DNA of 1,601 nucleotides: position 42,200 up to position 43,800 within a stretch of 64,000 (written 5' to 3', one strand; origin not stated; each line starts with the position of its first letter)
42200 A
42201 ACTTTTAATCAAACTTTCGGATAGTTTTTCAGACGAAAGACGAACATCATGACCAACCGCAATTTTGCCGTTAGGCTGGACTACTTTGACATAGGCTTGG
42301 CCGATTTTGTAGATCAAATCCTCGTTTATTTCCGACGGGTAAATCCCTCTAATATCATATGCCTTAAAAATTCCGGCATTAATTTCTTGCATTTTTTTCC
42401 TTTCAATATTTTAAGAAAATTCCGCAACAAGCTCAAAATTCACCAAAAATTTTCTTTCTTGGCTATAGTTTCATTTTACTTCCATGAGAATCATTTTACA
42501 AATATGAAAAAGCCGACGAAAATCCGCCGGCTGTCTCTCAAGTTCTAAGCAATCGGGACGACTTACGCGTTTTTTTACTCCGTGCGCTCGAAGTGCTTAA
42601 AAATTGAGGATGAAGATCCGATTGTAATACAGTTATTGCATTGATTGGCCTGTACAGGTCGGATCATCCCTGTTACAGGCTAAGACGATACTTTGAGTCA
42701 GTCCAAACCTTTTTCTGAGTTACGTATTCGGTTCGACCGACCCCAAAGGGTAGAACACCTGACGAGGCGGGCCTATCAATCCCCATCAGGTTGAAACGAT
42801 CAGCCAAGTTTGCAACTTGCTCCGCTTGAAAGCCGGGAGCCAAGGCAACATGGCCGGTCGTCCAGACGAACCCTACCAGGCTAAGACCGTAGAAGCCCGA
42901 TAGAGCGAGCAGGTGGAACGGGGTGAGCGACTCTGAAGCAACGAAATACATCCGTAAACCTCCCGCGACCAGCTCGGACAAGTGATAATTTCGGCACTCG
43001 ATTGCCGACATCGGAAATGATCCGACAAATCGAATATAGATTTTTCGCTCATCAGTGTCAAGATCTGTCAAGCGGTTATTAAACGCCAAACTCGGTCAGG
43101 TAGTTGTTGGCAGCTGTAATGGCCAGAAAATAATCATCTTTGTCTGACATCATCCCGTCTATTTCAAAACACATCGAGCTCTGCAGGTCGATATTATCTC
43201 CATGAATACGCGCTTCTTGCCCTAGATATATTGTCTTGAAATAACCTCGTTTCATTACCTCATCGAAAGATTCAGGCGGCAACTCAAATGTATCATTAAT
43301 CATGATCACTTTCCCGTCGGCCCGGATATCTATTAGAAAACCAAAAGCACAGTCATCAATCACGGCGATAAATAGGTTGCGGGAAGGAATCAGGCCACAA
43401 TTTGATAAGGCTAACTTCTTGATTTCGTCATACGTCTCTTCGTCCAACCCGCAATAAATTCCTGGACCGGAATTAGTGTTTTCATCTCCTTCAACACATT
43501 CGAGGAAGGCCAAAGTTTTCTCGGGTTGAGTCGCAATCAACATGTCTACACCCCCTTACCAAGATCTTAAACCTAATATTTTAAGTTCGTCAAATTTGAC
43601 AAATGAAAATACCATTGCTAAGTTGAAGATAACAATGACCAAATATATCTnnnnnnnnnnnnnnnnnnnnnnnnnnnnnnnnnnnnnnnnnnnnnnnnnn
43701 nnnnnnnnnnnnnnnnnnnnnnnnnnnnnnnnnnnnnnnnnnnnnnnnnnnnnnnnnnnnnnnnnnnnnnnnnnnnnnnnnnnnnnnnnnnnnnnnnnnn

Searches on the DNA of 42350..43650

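Call 60: search_rna_families(source=window, start=42350, end=43650, threshold=evalue, max_evalue=1)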
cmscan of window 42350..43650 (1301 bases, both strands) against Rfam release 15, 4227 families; matches with E-value up to 1: 0.
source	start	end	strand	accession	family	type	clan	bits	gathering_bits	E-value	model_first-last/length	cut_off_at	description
